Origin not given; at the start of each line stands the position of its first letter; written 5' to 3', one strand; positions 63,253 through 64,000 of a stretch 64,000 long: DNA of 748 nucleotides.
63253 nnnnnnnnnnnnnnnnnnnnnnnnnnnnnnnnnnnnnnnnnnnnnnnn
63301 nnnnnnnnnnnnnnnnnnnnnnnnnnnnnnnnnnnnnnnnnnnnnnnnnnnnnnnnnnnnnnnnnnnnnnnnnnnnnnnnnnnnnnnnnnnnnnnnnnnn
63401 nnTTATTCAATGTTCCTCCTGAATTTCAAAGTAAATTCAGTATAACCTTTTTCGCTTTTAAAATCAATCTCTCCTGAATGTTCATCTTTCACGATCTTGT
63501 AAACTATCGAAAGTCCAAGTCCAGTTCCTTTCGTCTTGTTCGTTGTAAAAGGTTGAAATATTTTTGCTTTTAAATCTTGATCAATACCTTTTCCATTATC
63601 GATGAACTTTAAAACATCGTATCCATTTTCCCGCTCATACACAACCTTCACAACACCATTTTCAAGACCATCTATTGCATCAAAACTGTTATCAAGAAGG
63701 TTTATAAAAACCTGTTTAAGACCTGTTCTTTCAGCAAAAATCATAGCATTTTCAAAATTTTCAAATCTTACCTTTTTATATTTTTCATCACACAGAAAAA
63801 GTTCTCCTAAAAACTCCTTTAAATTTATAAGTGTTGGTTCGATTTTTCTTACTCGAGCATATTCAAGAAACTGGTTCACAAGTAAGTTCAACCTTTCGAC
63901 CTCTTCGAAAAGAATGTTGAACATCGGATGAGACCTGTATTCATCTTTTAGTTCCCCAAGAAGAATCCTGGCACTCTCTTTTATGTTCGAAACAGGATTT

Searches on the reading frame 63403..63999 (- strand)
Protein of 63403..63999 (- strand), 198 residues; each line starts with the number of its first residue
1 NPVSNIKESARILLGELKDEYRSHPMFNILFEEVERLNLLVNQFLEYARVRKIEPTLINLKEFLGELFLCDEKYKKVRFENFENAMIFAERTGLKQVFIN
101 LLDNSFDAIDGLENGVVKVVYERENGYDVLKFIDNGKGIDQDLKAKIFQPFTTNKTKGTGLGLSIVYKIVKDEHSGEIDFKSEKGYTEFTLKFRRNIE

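Call 11: search_protein_families(library=pfam, proteins=[window:63403-63999:-], max_evalue=0.001)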
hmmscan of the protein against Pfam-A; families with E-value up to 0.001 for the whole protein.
window:63403-63999:- (198 aa): 3 families
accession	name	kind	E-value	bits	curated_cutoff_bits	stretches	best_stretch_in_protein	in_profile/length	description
PF02518.31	HATPase_c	-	1.4e-21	77.5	26.4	1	91-195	3-109/111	Histidine kinase-, DNA gyrase B-, and HSP90-like ATPase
PF14501.12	HATPase_c_5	-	1.8e-06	28.2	22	1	94-186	6-94/102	GHKL domain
PF00512.31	HisKA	-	0.00058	20.3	26.9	1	1-50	15-63/66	His Kinase A (phospho-acceptor) domain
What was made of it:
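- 63403..64000 (-): pilS, 3' part (HisKA and HATPase_c). The gene runs off the window. The full protein is 513 aa with a 6TM_PilS domain. Call 11.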

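Call 12: search_protein_families(library=ncbifam, proteins=[window:63403-63999:-], max_evalue=0.001)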
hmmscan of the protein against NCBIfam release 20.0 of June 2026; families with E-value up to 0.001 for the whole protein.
window:63403-63999:- (198 aa): 68 families (the best 25 are shown)
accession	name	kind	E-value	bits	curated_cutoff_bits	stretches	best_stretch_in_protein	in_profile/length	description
NF008468.0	PRK11360.1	equivalog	3.4e-33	114.9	646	1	1-195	409-608/616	two-component system sensor histidine kinase AtoS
NF007688.0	PRK10364.1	equivalog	4.2e-25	88.4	479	1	1-192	253-448/460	two-component system sensor histidine kinase ZraS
NF046044.1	PnpS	equivalog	4.9e-22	78.5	400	1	2-193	184-389/390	two-component system histidine kinase PnpS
NF053867.1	SprKinKinDBac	equivalog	1.2e-20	73.5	775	1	4-185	302-486/500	sporulation kinase KinD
NF007004.0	PRK09467.1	equivalog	8.6e-20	71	415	1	31-183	269-423/440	two-component system sensor histidine kinase EnvZ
NF010411.0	PRK13837.1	equivalog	1.4e-19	69.6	647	1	28-185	490-664/828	two-component system VirA-like sensor kinase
NF047497.1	HK_LIC_12097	equivalog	2.1e-19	69.5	500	1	28-193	192-364/367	LIC_12097 family sensor histidine kinase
TIGR02916.1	PEP_his_kin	equivalog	2.2e-17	62.9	300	1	26-186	513-670/679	XrtA/PEP-CTERM system histidine kinase PrsK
TIGR02966.1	phoR_proteo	equivalog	4.5e-17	62.1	334.2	1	18-192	145-332/333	phosphate regulon sensor histidine kinase PhoR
NF008312.0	PRK11100.1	equivalog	5e-17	61.9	356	1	2-185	270-464/477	two-component system sensor histidine kinase CreC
NF052574.1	HisKinEspCMyxo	equivalog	9.8e-17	60.4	1200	1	32-186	465-627/785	serine histidine kinase EspC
NF033091.0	HK_VanS_ACDEFG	equivalog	2e-16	59.9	400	1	17-192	105-291/293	vancomycin resistance histidine kinase VanS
NF047465.1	hybrid_HK_LvrA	exception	6.9e-16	57.4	1200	1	2-179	614-801/819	hybrid histidine kinase/response regulator LvrA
NF047794.1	HisKinPtgB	equivalog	8.5e-16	57.3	1000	1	34-181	490-640/656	two-component system sensor histidine kinase PgtB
NF047466.1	hybrid_RR_LvrB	exception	1.3e-15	57.4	500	1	1-193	165-374/377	hybrid histidine kinase/response regulator LvrB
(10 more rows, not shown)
